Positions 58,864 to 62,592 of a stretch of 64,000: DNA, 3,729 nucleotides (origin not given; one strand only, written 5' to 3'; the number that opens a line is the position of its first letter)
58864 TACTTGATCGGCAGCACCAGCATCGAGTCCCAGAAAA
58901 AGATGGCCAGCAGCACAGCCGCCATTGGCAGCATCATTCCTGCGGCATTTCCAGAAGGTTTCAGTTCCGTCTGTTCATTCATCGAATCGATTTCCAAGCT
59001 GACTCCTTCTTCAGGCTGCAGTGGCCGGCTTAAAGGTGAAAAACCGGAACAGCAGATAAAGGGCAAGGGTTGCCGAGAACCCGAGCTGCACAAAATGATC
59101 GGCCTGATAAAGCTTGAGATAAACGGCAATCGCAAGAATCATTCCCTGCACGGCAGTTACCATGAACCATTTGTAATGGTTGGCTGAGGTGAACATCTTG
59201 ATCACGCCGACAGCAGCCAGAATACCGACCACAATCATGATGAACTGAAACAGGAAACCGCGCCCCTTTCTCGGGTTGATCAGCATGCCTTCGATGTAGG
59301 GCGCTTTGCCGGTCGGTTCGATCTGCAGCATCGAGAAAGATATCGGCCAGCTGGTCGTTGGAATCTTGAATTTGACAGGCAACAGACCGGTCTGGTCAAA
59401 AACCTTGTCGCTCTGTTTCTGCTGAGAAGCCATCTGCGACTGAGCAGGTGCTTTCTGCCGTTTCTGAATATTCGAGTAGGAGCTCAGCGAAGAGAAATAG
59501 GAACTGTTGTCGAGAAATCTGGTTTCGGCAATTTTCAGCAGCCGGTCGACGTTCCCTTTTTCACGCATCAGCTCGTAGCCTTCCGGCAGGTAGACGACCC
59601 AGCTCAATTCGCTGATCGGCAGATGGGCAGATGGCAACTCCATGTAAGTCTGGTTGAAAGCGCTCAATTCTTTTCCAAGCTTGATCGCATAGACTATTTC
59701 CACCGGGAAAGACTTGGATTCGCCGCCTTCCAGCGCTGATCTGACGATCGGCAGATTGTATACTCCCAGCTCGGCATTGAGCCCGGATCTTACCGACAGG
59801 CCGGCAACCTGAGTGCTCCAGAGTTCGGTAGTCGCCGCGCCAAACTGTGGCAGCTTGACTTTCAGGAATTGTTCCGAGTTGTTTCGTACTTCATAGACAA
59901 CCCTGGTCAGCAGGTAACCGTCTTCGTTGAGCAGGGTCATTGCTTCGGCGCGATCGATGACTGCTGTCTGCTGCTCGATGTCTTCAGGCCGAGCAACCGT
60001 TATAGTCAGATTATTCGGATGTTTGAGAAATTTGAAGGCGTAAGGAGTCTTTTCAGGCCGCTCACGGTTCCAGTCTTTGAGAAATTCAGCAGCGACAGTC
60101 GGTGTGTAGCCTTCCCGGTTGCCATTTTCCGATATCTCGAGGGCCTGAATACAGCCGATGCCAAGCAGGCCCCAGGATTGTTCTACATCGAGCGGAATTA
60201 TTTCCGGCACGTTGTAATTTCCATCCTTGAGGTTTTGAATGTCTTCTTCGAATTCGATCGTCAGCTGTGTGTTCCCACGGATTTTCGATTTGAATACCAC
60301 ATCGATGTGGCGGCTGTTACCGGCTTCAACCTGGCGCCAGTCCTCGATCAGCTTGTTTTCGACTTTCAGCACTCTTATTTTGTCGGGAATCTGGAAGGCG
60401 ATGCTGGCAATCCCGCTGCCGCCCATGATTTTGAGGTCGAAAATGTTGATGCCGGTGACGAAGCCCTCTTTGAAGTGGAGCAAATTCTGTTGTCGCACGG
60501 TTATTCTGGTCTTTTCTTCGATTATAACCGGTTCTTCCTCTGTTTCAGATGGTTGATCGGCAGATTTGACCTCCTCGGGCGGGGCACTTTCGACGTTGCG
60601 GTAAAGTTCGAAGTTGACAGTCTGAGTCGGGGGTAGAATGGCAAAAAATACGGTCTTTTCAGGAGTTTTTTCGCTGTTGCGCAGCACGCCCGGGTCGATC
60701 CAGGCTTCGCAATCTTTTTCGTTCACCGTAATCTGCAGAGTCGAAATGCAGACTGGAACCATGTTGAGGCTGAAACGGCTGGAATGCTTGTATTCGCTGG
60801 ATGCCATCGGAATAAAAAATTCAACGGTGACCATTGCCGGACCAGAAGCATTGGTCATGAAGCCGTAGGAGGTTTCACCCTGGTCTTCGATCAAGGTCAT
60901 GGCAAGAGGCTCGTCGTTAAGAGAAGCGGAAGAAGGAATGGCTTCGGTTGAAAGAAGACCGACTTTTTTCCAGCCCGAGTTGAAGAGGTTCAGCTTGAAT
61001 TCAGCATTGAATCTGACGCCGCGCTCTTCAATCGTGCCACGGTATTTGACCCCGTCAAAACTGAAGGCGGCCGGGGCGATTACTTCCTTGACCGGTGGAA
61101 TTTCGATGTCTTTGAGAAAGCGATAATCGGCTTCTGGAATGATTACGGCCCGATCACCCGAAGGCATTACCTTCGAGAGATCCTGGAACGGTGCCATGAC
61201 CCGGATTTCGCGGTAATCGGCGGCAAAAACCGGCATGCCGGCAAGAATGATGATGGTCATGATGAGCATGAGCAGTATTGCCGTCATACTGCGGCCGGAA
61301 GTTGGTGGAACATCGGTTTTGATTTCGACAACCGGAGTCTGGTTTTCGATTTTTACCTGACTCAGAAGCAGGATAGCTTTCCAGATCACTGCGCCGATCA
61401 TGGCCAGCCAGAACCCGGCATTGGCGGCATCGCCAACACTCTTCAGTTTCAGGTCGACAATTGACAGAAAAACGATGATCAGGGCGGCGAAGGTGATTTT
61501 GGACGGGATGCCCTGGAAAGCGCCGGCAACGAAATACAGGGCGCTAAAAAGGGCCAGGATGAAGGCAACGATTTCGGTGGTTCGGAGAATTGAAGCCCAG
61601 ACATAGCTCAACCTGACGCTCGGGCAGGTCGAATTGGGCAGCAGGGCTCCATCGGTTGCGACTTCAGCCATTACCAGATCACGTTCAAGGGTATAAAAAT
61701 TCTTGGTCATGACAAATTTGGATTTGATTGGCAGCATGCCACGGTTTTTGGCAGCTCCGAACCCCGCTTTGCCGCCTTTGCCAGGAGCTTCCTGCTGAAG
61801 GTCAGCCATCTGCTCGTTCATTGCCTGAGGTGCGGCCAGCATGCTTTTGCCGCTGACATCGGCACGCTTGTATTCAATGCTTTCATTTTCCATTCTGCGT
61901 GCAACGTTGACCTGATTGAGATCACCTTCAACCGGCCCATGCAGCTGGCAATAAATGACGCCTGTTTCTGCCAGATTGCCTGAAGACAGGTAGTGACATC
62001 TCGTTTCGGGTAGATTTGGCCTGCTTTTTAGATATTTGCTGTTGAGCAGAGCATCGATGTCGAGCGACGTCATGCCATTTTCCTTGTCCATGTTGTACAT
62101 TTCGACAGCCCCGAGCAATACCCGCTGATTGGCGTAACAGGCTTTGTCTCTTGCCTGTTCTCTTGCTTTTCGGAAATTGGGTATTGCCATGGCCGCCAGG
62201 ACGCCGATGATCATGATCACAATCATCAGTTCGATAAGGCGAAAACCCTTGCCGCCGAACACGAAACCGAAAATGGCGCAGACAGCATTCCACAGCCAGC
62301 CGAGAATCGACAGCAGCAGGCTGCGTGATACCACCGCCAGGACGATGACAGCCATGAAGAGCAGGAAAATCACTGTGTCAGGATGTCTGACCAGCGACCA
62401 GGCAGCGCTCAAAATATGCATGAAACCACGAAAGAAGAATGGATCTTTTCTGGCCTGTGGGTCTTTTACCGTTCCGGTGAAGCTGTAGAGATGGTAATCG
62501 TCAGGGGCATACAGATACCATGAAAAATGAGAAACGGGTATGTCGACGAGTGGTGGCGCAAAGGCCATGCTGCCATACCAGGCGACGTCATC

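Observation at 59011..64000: Giant (>1,660 aa) internally duplicated membrane protein with an embedded type IV pilin/pseudopilin module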

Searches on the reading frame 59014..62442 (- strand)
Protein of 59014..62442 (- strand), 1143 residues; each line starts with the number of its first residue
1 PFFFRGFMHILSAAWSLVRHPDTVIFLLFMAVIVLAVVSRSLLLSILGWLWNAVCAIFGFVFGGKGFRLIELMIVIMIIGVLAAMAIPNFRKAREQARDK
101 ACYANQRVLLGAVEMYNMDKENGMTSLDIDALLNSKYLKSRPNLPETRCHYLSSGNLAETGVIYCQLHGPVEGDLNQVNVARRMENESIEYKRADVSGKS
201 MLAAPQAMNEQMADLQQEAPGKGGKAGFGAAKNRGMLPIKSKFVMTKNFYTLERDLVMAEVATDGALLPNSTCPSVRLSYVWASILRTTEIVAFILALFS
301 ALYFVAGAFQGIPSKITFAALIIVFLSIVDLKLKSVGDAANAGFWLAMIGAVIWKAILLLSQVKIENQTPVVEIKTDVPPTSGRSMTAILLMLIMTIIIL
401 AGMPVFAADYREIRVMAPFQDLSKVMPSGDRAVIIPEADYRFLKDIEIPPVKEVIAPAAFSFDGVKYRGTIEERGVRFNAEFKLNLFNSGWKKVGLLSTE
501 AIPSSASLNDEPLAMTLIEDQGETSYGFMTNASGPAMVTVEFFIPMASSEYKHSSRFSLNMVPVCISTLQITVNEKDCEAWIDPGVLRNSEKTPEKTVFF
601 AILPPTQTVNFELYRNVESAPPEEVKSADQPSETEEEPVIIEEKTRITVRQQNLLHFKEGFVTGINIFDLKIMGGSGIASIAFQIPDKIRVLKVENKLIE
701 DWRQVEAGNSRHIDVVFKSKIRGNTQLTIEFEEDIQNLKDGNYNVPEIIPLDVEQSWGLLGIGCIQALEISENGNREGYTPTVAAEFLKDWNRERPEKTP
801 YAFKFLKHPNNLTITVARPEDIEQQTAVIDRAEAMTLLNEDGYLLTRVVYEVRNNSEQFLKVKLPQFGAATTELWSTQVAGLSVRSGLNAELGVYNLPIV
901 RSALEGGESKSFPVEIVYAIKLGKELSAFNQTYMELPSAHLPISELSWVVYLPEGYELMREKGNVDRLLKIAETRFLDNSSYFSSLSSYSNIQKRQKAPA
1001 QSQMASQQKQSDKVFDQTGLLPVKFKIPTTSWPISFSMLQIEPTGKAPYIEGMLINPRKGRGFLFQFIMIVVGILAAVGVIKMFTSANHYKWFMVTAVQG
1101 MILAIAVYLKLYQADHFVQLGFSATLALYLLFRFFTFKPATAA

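Call 47: predict_structure(alignment_id=A1)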
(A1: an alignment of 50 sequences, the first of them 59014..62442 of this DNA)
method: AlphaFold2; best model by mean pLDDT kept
length: 1143 residues; sequences in the alignment: 50
mean_pLDDT: 71.8   pTM: 0.42
mean pLDDT of the five models: 71.8, 71.2, 70.0, 69.4, 69.2
residues with pLDDT >= 90: 97; 70-90: 674; 50-70: 150; < 50: 222
segments of 3 or more residues with pLDDT < 50: 62-67, 195-262, 264-267, 269-278, 366-386, 406-437, 443-452, 619-641, 820-825, 988-1023
pLDDT, mean of each block of 10 residues (from residue 1): 73 75 77 65 62 63 53 81 78 75 88 87 85 87 83 83 83 64 55 46 32 29 32 31 34 38 45 46 79 90 85 82 85 82 87 77 48 39 50 70 48 33 40 40 44 63 90 88 86 85 88 81 81 87 79 78 85 84 84 84 86 68 36 36 74 88 91 83 88 86 82 88 88 73 85 88 82 81 86 84 88 75 60 87 86 78 84 80 77 84 71 87 75 88 89 76 82 68 52 42 37 32 57 85 86 71 74 88 87 89 77 75 86 80 48
secondary structure, 60 per line:
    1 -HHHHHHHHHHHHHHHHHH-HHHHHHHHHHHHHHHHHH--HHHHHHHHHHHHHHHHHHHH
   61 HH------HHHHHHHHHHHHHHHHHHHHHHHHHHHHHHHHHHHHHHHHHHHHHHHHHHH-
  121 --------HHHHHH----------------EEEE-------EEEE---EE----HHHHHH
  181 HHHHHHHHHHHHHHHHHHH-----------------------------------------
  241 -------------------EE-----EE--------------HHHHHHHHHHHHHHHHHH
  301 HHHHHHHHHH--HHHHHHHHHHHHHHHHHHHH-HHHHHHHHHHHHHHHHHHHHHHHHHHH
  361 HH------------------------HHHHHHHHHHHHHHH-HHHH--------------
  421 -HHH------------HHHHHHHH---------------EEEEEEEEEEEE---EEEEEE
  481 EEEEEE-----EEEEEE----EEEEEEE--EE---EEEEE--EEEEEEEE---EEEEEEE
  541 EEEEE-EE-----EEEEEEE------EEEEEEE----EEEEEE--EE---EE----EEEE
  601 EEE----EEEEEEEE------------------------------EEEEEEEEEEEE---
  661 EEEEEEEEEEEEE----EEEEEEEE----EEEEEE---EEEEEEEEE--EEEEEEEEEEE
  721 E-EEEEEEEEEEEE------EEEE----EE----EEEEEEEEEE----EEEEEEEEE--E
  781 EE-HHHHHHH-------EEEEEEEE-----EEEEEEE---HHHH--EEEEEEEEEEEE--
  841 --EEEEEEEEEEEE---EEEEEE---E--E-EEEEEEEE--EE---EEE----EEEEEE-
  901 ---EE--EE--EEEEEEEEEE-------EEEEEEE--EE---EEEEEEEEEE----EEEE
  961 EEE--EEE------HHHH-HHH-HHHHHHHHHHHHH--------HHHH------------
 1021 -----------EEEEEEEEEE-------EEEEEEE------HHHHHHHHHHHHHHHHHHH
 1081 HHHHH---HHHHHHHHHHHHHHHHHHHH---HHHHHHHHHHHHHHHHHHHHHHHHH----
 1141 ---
elements in order (helices of 4 or more, strands of 3 or more residues): H2-19 H21-38 H41-62 H69-119 H129-134 E151-154 E162-165 H175-199 H283-310 H313-332 H334-362 H387-401 H403-406 H437-444 E460-471 E475-486 E492-497 E502-508 E516-520 E523-530 E534-545 E554-560 E567-573 E578-583 E597-603 E608-615 E646-657 E661-673 E678-685 E690-695 E699-707 E710-721 E723-734 E741-744 E755-764 E769-777 E780-782 H784-790 E798-805 E811-817 H821-824 E827-838 E843-854 E858-863 E872-879 E887-889 E894-899 E912-921 E929-935 E943-952 E957-963 E966-968 H975-978 H984-996 H1005-1008 E1032-1041 E1049-1055 H1062-1085 H1089-1108 H1112-1136

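Call 50: fold_search(model_id=the predicted structure, library=pdb)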
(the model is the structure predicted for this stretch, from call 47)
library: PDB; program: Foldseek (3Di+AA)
matches with E <= 10: 1086; with E <= 0.001: 149
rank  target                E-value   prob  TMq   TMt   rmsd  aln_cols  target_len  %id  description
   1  6s7o_E                6.3e-10  1.00  0.13  0.24  22.1       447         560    9  Cryo-EM structure of human oligosaccharyltransferase complex OST-A (released 2019-12-18)
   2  8b6l_O                1.2e-09  1.00  0.12  0.23  22.7       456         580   10  Subtomogram average of the human Sec61-TRAP-OSTA-translocon (released 2022-12-07)
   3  6s7t_E                1.2e-09  1.00  0.12  0.28  22.1       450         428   10  Cryo-EM structure of human oligosaccharyltransferase complex OST-B (released 2019-12-18)
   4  8pn9_E                6.0e-09  1.00  0.12  0.23  22.1       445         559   10  Structure of human oligosaccharyltransferase OST-A complex bound to NGI-1 (released 2024-05-08)
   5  6c26_1                8.0e-09  1.00  0.14  0.32  21.1       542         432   10  The Cryo-EM structure of a eukaryotic oligosaccharyl transferase complex (released 2018-01-31)
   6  8agb_E                8.8e-08  1.00  0.14  0.32  20.5       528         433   10  Structure of yeast oligosaccharylransferase complex with lipid-linked oligosaccharide bound (released 2022-12-07)
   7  6ezn_A                1.4e-07  1.00  0.14  0.34  21.0       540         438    9  Cryo-EM structure of the yeast oligosaccharyltransferase (OST) complex (released 2018-01-17)
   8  7oci_A                2.4e-07  1.00  0.14  0.32  21.2       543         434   10  Cryo-EM structure of yeast Ost6p containing oligosaccharyltransferase complex (released 2022-02-16)
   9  6avq_A                2.2e-06  1.00  0.11  0.14  26.9       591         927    9  The Therapeutic Antibody LM609 Selectively Inhibits Ligand Binding to Human alpha-V beta-3 Integrin via Steric Hindran (released 2017-11-01)
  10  8t2v_A                2.6e-06  1.00  0.13  0.15  23.0       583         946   10  Cryo-EM Structures of Full-length Integrin alphaIIbbeta3 in Native Lipids (released 2023-07-26)
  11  6avr_A                3.0e-06  1.00  0.12  0.14  28.8       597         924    8  Human alpha-V beta-3 Integrin (intermediate conformation) in complex with the therapeutic antibody LM609 (released 2017-11-01)
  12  4g1m_A                3.3e-06  1.00  0.11  0.13  27.9       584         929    9  Re-refinement of alpha V beta 3 structure (released 2012-12-12)
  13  4neh_A                5.8e-06  0.98  0.10  0.11  24.7       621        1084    8  An internal ligand-bound, metastable state of a leukocyte integrin, aXb2 (released 2014-01-15)
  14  4mmz_A                6.1e-06  1.00  0.12  0.14  22.3       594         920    8  Integrin AlphaVBeta3 ectodomain bound to an antagonistic tenth domain of Fibronectin (released 2014-03-26)
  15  9e8a_A                7.4e-06  1.00  0.15  0.18  23.4       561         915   10  Integrin aIIbb3 bent conformation from human platelet membrane crude preparation (released 2025-10-15)
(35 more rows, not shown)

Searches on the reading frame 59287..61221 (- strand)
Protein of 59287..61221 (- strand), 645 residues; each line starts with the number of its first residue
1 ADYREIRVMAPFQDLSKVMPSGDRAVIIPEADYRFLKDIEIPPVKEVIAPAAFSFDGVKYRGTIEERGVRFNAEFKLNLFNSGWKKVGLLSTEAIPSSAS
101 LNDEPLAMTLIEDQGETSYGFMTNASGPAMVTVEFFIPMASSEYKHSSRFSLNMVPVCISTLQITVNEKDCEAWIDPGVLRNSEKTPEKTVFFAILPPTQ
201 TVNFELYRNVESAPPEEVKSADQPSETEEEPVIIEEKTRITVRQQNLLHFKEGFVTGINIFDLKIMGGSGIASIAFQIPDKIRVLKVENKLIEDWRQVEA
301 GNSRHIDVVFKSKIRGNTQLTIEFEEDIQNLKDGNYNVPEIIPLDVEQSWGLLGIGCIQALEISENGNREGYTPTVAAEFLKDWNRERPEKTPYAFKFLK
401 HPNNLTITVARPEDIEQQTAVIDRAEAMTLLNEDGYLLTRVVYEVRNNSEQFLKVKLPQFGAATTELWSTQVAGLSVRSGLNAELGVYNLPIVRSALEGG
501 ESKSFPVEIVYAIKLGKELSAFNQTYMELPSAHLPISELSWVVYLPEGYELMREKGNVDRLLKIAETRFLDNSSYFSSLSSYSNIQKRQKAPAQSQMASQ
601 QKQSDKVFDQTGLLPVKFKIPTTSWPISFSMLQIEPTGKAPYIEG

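Call 58: search_protein_representatives(alignment_id=A2)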
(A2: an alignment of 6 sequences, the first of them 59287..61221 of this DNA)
Query: 6 sequences, 643 profile positions. Proteins with E-value up to 0.001 (for the whole library): 3487; up to 1e-10: 2189; up to 1e-30: 649. The best 150 are listed.
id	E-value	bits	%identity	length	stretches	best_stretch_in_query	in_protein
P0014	0.0e+00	1137.1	-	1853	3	2-643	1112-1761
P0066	0.0e+00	1018.4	-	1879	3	4-643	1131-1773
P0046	0.0e+00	1013.1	-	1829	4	1-643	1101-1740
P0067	5.8e-284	959.7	-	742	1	5-643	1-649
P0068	9.1e-282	952.5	-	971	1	3-643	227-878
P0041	3.6e-268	907.6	-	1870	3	4-643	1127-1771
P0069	3.5e-267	904.3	-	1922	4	115-643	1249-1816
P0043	2.6e-264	894.8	-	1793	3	3-643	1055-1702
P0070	4.5e-260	880.8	-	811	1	5-643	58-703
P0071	3.7e-245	831.5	-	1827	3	2-643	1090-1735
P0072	1.8e-237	806.1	-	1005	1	4-643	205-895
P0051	4.5e-228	775.1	-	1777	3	3-642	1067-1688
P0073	2.2e-216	736.5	-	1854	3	3-643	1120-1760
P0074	4.6e-187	639.6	-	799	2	4-574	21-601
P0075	6.9e-186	635.7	-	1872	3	3-634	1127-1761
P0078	4.3e-103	362.2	-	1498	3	26-591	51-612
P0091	1.4e-75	271.2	-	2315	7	252-599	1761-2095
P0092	1.3e-74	268.1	-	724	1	48-633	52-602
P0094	9.4e-73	261.9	-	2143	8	231-559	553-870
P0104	8.2e-68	245.6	-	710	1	40-631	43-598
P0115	6.2e-64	232.8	-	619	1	25-629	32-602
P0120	7.6e-63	229.2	-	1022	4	241-566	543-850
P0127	1.4e-61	225.0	-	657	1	42-632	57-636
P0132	2.0e-60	221.2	-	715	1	23-633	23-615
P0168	6.9e-55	202.9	-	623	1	26-629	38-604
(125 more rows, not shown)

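Call 60: search_protein_families(library=pfam, proteins=[P0104, P0115, P0127, P0132, P0168, P0092, P0120, P0091, P0078], max_evalue=0.01)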
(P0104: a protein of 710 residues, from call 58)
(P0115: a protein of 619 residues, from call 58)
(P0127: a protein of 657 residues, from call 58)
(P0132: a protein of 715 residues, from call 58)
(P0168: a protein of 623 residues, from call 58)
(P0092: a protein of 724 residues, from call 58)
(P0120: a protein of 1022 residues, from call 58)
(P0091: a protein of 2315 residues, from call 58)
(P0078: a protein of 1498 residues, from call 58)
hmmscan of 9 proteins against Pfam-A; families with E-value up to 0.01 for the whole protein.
P0104 (710 aa): 0 families

P0115 (619 aa): 0 families

P0127 (657 aa): 0 families

P0132 (715 aa): 0 families

P0168 (623 aa): 0 families

P0092 (724 aa): 0 families

P0120 (1022 aa): 0 families

P0091 (2315 aa): 0 families

P0078 (1498 aa): 0 families

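Call 62: list_cluster_members(proteins=[P0104, P0115, P0127, P0132, P0168, P0092, P0120, P0091, P0078, P0094])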
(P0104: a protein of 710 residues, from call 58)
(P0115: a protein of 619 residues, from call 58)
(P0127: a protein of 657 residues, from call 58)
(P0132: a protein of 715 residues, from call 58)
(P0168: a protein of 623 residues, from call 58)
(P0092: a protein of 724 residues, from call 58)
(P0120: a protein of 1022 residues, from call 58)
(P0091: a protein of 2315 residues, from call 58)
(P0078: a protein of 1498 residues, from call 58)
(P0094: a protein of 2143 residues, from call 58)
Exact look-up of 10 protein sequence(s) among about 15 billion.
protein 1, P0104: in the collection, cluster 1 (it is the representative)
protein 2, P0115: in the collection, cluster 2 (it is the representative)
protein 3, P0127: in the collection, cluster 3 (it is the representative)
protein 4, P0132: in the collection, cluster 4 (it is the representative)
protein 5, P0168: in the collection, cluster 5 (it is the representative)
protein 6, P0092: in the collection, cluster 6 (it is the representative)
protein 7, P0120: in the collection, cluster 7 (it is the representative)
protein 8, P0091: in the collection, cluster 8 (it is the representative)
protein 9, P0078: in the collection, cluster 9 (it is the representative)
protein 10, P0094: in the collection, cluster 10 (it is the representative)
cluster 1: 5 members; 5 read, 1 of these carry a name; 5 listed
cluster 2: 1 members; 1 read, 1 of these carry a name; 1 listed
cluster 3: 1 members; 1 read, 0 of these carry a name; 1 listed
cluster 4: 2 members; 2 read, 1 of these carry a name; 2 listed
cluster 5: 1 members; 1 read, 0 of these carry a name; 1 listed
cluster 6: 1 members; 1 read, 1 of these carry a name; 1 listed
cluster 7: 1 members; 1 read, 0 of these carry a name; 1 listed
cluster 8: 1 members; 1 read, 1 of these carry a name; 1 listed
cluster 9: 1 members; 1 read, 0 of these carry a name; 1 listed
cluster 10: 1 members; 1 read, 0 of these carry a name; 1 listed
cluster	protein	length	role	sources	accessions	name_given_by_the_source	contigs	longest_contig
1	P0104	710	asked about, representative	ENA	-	-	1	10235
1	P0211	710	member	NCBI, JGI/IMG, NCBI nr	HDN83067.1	MAG TPA: hypothetical protein ENG50_01745 [Candidatus Altiarchaeales archaeon] | hypothetical protein [Candidatus Altiarchaeales archaeon]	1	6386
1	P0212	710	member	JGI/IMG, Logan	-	-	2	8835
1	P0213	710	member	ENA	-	-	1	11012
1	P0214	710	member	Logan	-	-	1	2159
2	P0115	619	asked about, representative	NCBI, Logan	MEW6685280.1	MAG: hypothetical protein AB1393_03630 [Candidatus Edwardsbacteria bacterium]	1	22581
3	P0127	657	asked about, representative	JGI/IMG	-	-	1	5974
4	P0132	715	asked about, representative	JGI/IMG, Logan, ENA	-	-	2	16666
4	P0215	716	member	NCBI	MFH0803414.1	MAG: hypothetical protein V2A78_13655 [bacterium]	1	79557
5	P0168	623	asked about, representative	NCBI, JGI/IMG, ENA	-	-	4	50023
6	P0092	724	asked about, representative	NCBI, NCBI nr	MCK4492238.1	MAG: hypothetical protein KAU03_06415 [Candidatus Altiarchaeales archaeon] | hypothetical protein [Candidatus Altiarchaeales archaeon]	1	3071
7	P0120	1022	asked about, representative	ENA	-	-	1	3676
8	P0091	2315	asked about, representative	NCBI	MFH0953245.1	MAG: hypothetical protein V1873_02835 [Verrucomicrobiota bacterium]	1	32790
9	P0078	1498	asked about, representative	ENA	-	-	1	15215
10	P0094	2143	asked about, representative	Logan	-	-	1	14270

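Call 90: find_related_loci(query=A2, collection=genome_contigs, flank=10000)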
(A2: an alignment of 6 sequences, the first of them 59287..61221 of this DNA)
Query A2 (645 aa) in genome_contigs; peptide patterns used: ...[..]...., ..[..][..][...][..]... (x = any residue, [..] = any of these).
108 stretches matched a pattern; 35 encode a relative of the query (tblastn E <= 1e-3); 35 distinct loci.
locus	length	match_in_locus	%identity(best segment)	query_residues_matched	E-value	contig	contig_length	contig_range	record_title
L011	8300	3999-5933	96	1-645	0e+0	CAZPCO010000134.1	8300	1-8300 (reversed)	MAG TPA_asm: uncultured bacterium isolate binchicken_co117_419 genome assembly, contig: NODE_15064_length_8300_cov_3.715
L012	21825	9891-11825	84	1-645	0e+0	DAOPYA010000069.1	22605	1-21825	MAG TPA_asm: Candidatus Rifleibacterium sp. isolate AMR_MDS_1326 NODE_2313_length_22605_cov_6.078359, whole genome shotg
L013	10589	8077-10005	81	1-645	0e+0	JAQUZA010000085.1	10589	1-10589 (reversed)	MAG: Candidatus Riflebacteria bacterium isolate STD2_25 NODE_24642_length_10589_cov_3.163449_Sandtown_D2, whole genome s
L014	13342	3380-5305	79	1-645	0e+0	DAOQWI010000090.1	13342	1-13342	MAG TPA_asm: Candidatus Ozemobacteraceae bacterium isolate AMR_MDS_1066 NODE_5135_length_13342_cov_7.319485, whole genom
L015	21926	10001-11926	78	1-645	0e+0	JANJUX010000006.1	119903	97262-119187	MAG: Candidatus Riflebacteria bacterium isolate RXS2_metabat.bin.35 RXS2_k141_43193, whole genome shotgun sequence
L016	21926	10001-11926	78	1-645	0e+0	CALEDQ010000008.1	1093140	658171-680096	MAG TPA_asm: uncultured bacterium isolate SRR3330203_bin.17_CONCOCT_v1.1_MAG genome assembly, contig: ERZ724088.1, whole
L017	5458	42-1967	78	1-645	0e+0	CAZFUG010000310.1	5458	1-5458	MAG TPA_asm: uncultured bacterium isolate binchicken_co115_14 genome assembly, contig: NODE_21103_length_5458_cov_4.2955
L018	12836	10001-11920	70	1-645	0e+0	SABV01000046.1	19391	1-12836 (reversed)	MAG: Erysipelotrichia bacterium isolate INTA.CYC.134 contig-100_2257, whole genome shotgun sequence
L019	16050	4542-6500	61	1-645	0e+0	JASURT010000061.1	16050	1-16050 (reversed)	MAG: Candidatus Ozemobacter sp. isolate DJKA78_ANT-KO_bin.22 scaffold_900, whole genome shotgun sequence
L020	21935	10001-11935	63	4-645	0e+0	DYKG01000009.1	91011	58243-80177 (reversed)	MAG TPA_asm: Candidatus Methylomirabilis sp. isolate SulCav_AS07-7_4_47_145 SulCav_AS07_7_163_length_91011_cov_80_605688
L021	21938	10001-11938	63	2-645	0e+0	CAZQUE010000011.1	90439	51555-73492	MAG TPA_asm: uncultured bacterium isolate SRP304446_co1_153 genome assembly, contig: NODE_134_length_90439_cov_12.225327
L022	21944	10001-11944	62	2-645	0e+0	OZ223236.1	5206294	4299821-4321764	MAG: Candidatus Ozemobacteraceae bacterium isolate 4ee0fdf2-fbb4-4151-bfa0-813162405533 genome assembly, chromosome: 2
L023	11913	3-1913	60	8-645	0e+0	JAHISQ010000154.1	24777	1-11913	MAG: Candidatus Riflebacteria bacterium isolate MM_PC_MetaG.mb.182 MM_PC_MetaG.mb.182_k141_1554500, whole genome shotgun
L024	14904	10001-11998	58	4-645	0e+0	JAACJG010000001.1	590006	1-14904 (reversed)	MAG: Candidatus Rifleibacterium amylolyticum isolate CH46 Scaffold00, whole genome shotgun sequence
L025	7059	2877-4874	57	4-645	0e+0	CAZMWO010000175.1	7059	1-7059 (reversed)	MAG TPA_asm: uncultured bacterium isolate SRP192927_co6_749 genome assembly, contig: NODE_28904_length_7059_cov_3.797973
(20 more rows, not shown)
